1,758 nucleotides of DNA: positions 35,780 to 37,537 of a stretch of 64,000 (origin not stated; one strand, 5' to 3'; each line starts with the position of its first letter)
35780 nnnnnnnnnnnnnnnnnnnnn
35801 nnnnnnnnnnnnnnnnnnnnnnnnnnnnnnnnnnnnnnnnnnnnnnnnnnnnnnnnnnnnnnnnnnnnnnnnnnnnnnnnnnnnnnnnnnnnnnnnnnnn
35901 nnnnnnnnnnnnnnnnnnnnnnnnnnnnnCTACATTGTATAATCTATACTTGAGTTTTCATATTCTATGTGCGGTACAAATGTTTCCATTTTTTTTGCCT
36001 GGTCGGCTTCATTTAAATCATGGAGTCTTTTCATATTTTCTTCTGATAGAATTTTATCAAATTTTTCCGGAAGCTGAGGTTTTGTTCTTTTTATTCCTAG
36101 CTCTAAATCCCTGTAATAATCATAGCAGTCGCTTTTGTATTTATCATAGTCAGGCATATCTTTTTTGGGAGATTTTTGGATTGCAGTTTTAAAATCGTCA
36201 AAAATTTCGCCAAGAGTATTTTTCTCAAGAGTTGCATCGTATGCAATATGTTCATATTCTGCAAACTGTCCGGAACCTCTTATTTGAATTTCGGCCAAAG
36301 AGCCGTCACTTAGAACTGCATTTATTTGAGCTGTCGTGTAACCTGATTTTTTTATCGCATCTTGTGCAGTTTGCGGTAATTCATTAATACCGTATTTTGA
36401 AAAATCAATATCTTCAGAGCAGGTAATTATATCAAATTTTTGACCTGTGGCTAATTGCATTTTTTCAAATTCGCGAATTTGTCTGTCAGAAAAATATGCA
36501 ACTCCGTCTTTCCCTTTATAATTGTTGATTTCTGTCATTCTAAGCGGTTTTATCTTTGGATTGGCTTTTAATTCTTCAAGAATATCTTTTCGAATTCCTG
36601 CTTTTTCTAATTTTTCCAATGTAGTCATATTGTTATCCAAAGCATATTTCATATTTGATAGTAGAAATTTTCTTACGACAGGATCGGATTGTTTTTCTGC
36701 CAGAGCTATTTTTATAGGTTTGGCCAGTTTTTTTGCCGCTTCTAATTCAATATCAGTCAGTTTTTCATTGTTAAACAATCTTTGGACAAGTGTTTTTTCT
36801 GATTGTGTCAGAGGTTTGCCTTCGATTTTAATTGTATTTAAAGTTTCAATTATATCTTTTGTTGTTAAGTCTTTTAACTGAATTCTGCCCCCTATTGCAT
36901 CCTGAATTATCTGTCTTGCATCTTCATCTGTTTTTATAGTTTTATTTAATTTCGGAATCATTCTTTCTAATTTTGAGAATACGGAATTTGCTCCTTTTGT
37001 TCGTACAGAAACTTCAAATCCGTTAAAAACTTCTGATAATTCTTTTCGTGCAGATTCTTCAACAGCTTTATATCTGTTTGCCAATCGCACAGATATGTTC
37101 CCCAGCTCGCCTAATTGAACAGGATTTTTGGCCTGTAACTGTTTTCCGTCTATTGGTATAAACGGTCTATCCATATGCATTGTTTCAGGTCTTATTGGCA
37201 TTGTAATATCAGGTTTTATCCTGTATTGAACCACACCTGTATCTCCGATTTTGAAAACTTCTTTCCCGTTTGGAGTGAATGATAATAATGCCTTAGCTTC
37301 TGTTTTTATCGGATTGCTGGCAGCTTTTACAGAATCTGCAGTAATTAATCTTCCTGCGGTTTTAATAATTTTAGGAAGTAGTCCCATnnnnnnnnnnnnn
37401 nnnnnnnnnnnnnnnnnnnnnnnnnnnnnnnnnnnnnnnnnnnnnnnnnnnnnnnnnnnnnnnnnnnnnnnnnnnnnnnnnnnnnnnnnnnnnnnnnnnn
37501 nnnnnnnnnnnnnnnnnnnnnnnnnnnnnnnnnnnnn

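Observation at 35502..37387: RelA/SpoT-like synthetase with intact catalytic motifs, a ~180-aa insertion and the N-terminal module, followed by a tightly linked 136-aa ORF (toxSAS or effector-immunity-like pair?)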

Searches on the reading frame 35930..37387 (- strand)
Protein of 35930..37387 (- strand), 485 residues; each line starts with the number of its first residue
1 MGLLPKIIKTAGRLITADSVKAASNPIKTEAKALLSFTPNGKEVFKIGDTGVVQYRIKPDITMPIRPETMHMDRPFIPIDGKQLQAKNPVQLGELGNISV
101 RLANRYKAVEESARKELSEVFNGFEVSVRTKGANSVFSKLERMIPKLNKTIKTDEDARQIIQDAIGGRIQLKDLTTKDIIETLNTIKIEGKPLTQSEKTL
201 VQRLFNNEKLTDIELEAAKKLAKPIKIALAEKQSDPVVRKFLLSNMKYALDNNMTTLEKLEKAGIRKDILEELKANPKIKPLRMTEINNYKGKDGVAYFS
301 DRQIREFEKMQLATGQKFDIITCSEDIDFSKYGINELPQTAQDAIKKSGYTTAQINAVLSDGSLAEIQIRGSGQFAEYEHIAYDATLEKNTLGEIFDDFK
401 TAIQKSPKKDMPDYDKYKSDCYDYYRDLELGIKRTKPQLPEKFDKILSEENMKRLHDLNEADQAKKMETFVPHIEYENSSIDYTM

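Call 3: search_protein_families(library=pfam, proteins=[window:35930-37387:-], max_evalue=1)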
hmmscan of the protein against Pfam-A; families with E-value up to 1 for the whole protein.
window:35930-37387:- (485 aa): 2 families
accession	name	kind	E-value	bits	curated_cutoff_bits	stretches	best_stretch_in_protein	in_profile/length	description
PF19355.4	DUF5932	-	0.014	15.7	23.7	1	175-223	48-94/111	Family of unknown function (DUF5932)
PF07181.17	VirC2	-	0.18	11.5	25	1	14-66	67-117/202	VirC2 protein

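Call 4: search_protein_families(library=ncbifam, proteins=[window:35930-37387:-], max_evalue=1)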
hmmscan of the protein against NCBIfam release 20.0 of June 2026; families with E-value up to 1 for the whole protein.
window:35930-37387:- (485 aa): 0 families

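Call 5: search_protein_families(library=padloc, proteins=[window:35930-37387:-], max_evalue=1)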
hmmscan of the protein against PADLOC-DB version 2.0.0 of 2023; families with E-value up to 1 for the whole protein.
window:35930-37387:- (485 aa): 0 families

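Call 7: search_solved_structures(query=window:35930-37387:-, max_evalue=10, show_alignments=3)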
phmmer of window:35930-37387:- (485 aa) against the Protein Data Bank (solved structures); distinct sequences matched with E-value up to 10: 4.
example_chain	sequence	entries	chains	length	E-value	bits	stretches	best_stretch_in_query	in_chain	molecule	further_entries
6o0c_A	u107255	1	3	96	0.084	15.1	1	220-278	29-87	Design construct XAA_GVDQ mutant M4L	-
6nxm_A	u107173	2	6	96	0.12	14.5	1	217-278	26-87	Design construct XAA_GVDQ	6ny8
6nz3_A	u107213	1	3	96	0.59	12.3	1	217-278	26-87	Design construct XAA_GGHN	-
24yw_G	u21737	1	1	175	1.4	11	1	77-134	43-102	Large ribosomal subunit protein uL6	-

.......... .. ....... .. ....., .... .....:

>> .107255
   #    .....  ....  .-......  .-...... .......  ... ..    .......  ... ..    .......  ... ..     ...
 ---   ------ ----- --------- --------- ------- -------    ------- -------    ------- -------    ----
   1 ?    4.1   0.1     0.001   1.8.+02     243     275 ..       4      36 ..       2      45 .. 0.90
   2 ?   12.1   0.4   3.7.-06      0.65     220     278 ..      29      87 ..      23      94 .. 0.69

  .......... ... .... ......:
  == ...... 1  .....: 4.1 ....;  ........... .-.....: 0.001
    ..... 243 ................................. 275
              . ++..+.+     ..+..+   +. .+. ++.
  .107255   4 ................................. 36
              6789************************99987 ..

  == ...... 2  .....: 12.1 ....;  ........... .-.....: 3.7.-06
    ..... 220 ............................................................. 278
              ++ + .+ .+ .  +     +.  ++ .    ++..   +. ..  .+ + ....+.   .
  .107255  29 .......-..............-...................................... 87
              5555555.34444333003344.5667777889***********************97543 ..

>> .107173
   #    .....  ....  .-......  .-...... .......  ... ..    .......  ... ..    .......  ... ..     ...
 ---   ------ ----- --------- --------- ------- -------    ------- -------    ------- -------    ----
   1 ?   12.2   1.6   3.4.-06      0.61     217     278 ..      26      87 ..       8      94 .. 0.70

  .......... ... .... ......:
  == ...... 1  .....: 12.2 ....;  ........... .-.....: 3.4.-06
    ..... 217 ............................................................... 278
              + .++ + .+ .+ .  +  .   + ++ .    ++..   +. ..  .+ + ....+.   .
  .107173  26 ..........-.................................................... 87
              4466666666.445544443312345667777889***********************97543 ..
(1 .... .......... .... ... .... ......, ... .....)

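Call 9: find_homologous_proteins(query=window:35930-37387:-, max_evalue=0.001)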
Query window:35930-37387:- (485 aa): 85 proteins with E <= 0.001 among 8000 candidates.
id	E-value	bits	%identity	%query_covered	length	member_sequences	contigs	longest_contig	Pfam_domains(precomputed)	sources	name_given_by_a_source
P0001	2.5e-284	961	90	100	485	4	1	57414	-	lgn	-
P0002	1.1e-226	771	72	100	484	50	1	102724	-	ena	-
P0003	1.1e-218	745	70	99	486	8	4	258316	-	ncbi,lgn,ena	-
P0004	1.3e-216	738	71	98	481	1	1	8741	-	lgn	-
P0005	9.1e-193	659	64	99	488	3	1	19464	-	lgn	-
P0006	3.7e-191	654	62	100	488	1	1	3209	-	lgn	-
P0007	7.3e-186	637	62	98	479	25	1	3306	-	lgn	-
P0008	7.0e-183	627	64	94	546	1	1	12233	-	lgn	-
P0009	7.5e-181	620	62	98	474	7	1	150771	-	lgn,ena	-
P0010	3.0e-178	611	61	98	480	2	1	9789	-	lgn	-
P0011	1.1e-177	610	59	98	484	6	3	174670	-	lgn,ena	-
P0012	3.5e-177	608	61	98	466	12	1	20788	-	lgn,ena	-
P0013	3.5e-176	605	61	94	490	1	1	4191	PF04607.24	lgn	-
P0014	7.7e-176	604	62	94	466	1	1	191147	-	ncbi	-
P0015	8.3e-176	603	60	98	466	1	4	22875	-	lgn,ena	-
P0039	8.1e-144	498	48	98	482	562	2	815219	-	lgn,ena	-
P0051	2.6e-129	450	50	87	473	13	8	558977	-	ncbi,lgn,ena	-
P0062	1.7e-119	418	49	87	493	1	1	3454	PF04607.24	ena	-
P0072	1.1e-103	366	47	87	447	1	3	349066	-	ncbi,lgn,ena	-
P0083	2.6e-55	206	34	79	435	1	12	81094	-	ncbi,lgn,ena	-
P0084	7.8e-16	76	25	94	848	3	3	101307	PF22746.2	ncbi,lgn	-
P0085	7.2e-13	66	28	70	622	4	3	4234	-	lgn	-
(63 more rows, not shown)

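Call 12: search_solved_structures(query=A1, max_evalue=10, show_alignments=4)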
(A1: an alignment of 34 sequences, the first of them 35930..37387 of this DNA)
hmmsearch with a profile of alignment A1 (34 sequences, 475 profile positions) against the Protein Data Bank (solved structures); distinct sequences matched with E-value up to 10: 1.
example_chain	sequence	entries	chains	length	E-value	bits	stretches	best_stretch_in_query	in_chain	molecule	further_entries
4ryb_A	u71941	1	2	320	1.5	10.5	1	326-355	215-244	3-oxoacyl-[acyl-carrier-protein] synthase 3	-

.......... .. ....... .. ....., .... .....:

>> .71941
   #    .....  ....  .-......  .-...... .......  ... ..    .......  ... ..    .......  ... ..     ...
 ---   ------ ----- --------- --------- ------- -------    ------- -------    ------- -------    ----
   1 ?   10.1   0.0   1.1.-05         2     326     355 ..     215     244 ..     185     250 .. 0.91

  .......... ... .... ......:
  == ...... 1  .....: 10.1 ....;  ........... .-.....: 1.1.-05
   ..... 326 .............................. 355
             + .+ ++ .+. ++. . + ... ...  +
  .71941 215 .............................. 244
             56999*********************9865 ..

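Call 13: search_protein_families(library=pfam, alignment_id=A1, max_evalue=1)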
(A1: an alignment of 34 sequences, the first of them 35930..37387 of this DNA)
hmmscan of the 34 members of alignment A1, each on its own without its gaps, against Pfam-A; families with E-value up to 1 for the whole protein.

A. member 1, window:35930-37387:- (485 aa): 2 families
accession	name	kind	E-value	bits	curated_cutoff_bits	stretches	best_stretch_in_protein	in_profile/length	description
PF19355.4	DUF5932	-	0.014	15.7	23.7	1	175-223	48-94/111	Family of unknown function (DUF5932)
PF07181.17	VirC2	-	0.18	11.5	25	1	14-66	67-117/202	VirC2 protein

B. families by the number of members that match (of 34 scanned): 42 families (the first 25 are shown)
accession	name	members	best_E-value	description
PF04607.23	RelA_SpoT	11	6.1e-06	Region found in RelA / SpoT proteins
PF11388.13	DotA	3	0.021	Phagosome trafficking protein DotA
PF05823.17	Gp-FAR-1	3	0.12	Nematode fatty acid retinoid binding protein (Gp-FAR-1)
PF19355.4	DUF5932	2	0.014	Family of unknown function (DUF5932)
PF14747.11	DUF4473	2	0.042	Domain of unknown function (DUF4473)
PF05952.17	ComX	2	0.057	Bacillus competence pheromone ComX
PF24983.1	DUF7774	2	0.11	Domain of unknown function (DUF7774)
PF05277.18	DUF726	2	0.19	Protein of unknown function (DUF726)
PF12639.13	Colicin-DNase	1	0.027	DNase/tRNase domain of colicin-like bacteriocin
PF21572.2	Nop5_56-rel_N_Arc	1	0.033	Archaeal Nop5/56-rel, N-terminal domain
PF08702.15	Fib_alpha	1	0.039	Fibrinogen alpha/beta chain family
PF13721.11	SecD-TM1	1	0.048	SecD export protein N-terminal TM region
PF02560.19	Cyanate_lyase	1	0.062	Cyanate lyase C-terminal domain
PF18210.6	Knl1_RWD_C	1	0.075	Knl1 RWD C-terminal domain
PF21662.3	WipA_N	1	0.1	WipA, alpha-helical hairpin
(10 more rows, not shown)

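Call 17: find_related_loci(query=window:35930-37387:-, collection=genome_contigs, flank=6000)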
Query window:35930-37387:- (485 aa) in genome_contigs; peptide patterns used: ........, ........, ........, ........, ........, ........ (x = any residue, [..] = any of these).
55 stretches matched a pattern; 6 encode a relative of the query (tblastn E <= 1e-3); 6 distinct loci.
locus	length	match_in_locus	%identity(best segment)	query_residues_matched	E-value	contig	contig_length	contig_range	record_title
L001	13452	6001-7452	73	1-485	0e+0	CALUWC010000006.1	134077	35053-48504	MAG: Candidatus Gastranaerophilales bacterium isolate BRZ_SG__bin122 genome assembly, contig: BRZ_SG__NODE_56_length_134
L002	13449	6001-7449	70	1-482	0e+0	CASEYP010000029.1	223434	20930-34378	uncultured bacterium isolate SI.A93.metabat-bins.156 genome assembly, contig: SI.A93.metabat-bins.156.fa_k141_324774, wh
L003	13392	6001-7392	61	1-476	0e+0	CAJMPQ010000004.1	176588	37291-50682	TPA_asm: uncultured bacterium isolate ERR1600607-bin.33 genome assembly, contig: NODE_46_length_176588_cov_20.755009, wh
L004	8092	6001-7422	60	1-477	0e+0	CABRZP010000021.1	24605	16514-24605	MAG TPA_asm: uncultured bacterium isolate MGYG-HGUT-02077 genome assembly, contig: GUT_GENOME126180_21, whole genome sho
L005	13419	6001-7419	60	1-475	0e+0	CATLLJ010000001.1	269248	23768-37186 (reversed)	MAG TPA_asm: uncultured bacterium isolate MGG30239_1678865808 genome assembly, contig: shRTF5_18, whole genome shotgun s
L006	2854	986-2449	57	1-483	0e+0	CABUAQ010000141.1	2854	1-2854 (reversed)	MAG TPA_asm: uncultured bacterium isolate MGYG-HGUT-03829 genome assembly, contig: GUT_GENOME244953_141, whole genome sh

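Call 20: search_protein_representatives(protein=window:35930-37387:-)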
Query: 485 residues. Proteins with E-value up to 0.001 (for the whole library): 284; up to 1e-10: 143; up to 1e-30: 23. The best 150 are listed.
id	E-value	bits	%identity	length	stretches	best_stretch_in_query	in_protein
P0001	7.9e-285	961.0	90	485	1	1-485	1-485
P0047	1.1e-131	456.4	51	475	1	53-475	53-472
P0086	2.1e-109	382.9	44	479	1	3-477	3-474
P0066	1.7e-106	373.4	65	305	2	146-339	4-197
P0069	4.6e-105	368.6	45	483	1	32-474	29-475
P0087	1.5e-102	360.3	47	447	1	50-475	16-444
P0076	8.6e-100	351.2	43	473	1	31-476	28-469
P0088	8.2e-79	282.1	42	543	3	48-285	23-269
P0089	2.0e-74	267.7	35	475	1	49-476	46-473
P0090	9.3e-59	216.0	36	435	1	91-475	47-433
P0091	2.4e-57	211.3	39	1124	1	52-462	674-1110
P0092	3.4e-57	210.9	37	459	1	98-473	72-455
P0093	2.7e-55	204.6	37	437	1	91-474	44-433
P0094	6.4e-55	203.4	34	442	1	84-475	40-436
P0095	5.6e-48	180.5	40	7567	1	123-474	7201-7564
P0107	4.5e-24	101.7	35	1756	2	282-467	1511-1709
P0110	9.4e-23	97.3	37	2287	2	281-477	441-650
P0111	5.6e-21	91.5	35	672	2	280-439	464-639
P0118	1.1e-17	80.6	38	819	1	281-460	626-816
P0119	1.5e-17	80.2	38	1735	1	282-460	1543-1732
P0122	1.9e-17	79.9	34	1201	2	284-458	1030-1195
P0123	2.2e-17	79.6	34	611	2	262-466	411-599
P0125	2.8e-17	79.3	33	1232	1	267-468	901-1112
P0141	3.2e-16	75.8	35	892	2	279-463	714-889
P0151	1.8e-15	73.3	36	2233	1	281-455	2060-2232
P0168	5.4e-14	68.5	32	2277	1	281-460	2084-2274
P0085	2.3e-13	66.4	33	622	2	280-433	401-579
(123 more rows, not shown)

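Call 22: search_protein_families(library=pfam, proteins=[P0091, P0107, P0119, P0118, P0111, P0122, P0141, P0123], max_evalue=0.01)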
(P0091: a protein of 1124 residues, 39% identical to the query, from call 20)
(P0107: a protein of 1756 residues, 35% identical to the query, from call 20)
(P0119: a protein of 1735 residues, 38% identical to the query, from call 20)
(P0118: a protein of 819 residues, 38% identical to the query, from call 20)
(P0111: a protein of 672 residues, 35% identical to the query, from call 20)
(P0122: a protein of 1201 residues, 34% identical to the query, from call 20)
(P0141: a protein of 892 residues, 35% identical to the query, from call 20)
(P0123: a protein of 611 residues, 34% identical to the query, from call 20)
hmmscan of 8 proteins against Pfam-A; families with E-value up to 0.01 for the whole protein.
P0091 (1124 aa): 0 families

P0107 (1756 aa): 1 family
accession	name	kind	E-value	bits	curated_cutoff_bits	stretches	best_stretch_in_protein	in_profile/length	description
PF24565.1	Ned1_M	-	0.002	18.4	27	0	399-447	15-62/100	Nuclear elongation and deformation protein 1-like, middle domain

P0119 (1735 aa): 0 families

P0118 (819 aa): 0 families

P0111 (672 aa): 1 family
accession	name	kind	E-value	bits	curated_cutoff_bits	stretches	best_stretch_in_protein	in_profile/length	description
PF03683.19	UPF0175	-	0.0053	16.9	27.9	0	86-107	21-42/75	Uncharacterised protein family (UPF0175)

P0122 (1201 aa): 0 families

P0141 (892 aa): 1 family
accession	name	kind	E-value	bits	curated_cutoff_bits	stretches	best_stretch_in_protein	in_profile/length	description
PF04607.23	RelA_SpoT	-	0.0096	16.6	27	0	649-802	1-108/113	Region found in RelA / SpoT proteins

P0123 (611 aa): 1 family
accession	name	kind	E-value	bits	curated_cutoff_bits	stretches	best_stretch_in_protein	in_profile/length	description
PF04607.23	RelA_SpoT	-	2.6e-08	34.6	27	1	363-512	1-104/113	Region found in RelA / SpoT proteins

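Call 26: predict_structure(alignment_id=A1)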
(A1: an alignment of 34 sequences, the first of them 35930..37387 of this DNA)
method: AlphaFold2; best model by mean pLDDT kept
length: 485 residues; sequences in the alignment: 34
mean_pLDDT: 86.5   pTM: 0.82
mean pLDDT of the five models: 86.5, 85.9, 85.8, 85.4, 85.3
residues with pLDDT >= 90: 370; 70-90: 56; 50-70: 3; < 50: 56
segments of 3 or more residues with pLDDT < 50: 1-48, 478-485
pLDDT, mean of each block of 10 residues (from residue 1): 29 30 29 32 45 89 91 94 93 97 97 97 96 94 95 96 96 97 95 97 96 94 96 97 97 96 95 96 97 93 96 94 88 86 92 96 95 89 82 88 92 94 96 96 96 94 91 70 33
secondary structure, 60 per line:
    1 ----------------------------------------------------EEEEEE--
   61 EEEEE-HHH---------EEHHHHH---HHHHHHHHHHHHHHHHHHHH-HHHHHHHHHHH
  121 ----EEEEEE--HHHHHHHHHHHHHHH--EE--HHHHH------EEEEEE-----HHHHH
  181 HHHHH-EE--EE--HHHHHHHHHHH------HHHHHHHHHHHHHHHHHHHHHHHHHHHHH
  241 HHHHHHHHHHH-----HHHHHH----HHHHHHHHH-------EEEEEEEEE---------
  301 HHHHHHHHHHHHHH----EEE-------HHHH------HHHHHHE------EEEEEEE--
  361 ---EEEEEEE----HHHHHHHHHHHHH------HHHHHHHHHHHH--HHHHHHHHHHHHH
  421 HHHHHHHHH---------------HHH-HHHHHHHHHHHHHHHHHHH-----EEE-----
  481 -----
elements in order: E53-58 E61-65 H81-85 H89-108 H110-120 E125-130 H133-147 H154-158 E165-170 H176-185 H195-205 H212-251 H257-262 H267-275 E283-291 H301-314 E319-321 H329-332 H339-344 E352-358 E364-370 H375-387 H394-405 H408-429 H449-467 E473-475

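Call 31: fold_search(model_id=the predicted structure, library=pdb)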
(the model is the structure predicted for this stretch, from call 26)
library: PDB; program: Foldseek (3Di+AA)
matches with E <= 10: 245; with E <= 0.001: 0
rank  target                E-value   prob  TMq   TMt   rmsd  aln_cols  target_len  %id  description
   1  6fgj_A                3.8e-02  0.98  0.23  0.50  12.3       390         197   12  Crystal structure of the small alarmone synthethase 2 from Staphylococcus aureus (released 2018-02-07)
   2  6fgj_B                1.7e-01  0.84  0.22  0.48  12.4       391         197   11  Crystal structure of the small alarmone synthethase 2 from Staphylococcus aureus (released 2018-02-07)
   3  8vx3_C                1.8e-01  0.89  0.26  0.54  10.0       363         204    9  Structure of an exported small alarmone synthetase from Streptomyces albidoflavus (released 2025-02-05)
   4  6ex0_A                2.5e-01  0.77  0.21  0.47  14.4       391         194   12  Crystal structure of RelP (SAS2) from Staphylococcus aureus bound to pppGpp in the post-catalytic state (released 2018-01-24)
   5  6fgx_B                2.5e-01  0.69  0.20  0.46  13.0       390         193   11  Crystal structure of the small alarmone synthethase 2 from Staphylococcus aureus bound to AMPCPP (released 2018-02-07)
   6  6s2u                  3.4e-01  0.33  0.14  0.19  13.6       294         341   14  Structure of the catalytic domain of T. thermophilus Rel in complex with AMP and ppGpp (released 2020-07-08)
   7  5f2v_S                3.7e-01  0.28  0.12  0.29  18.2       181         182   16  Crystal structure of the small alarmone synthethase 1 from Bacillus subtilis bound to AMPCPP (released 2015-12-16)
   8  5iqr_8                3.7e-01  0.05  0.09  0.08  23.7       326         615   11  Structure of RelA bound to the 70S ribosome (released 2016-05-04)
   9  5xnx_D                3.9e-01  0.05  0.08  0.11  17.2       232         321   13  Crystallographic structure of the enzymatically active N-terminal domain of the Rel protein from Mycobacterium tubercu (released 2017-07-19)
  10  5f2v_T                4.8e-01  0.25  0.19  0.38  10.6       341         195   11  Crystal structure of the small alarmone synthethase 1 from Bacillus subtilis bound to AMPCPP (released 2015-12-16)
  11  6wt7                  5.4e-01  0.06  0.06  0.08  17.8       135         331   14  Structure of a metazoan TIR-STING receptor from C. gigas in complex with 2',3'-cGAMP (released 2020-09-09)
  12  5dec_A                5.6e-01  0.57  0.22  0.48  13.3       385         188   10  Crystal structure of the small alarmone synthetase 1 from Bacillus subtilis (released 2015-10-28)
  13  7ohg                  7.3e-01  0.02  0.09  0.11  23.9       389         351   11  Structure of Thermus thermophilus Rel bound to the non-hydrolasable alarmone analogue (released 2022-06-01)
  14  5xnx_A                8.5e-01  0.02  0.09  0.09  25.3       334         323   12  Crystallographic structure of the enzymatically active N-terminal domain of the Rel protein from Mycobacterium tubercu (released 2017-07-19)
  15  6ox6_A                8.9e-01  0.14  0.10  0.21  12.0       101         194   16  Crystal structure of the complex between the Type VI effector Tas1 and its immunity protein (released 2019-09-18)
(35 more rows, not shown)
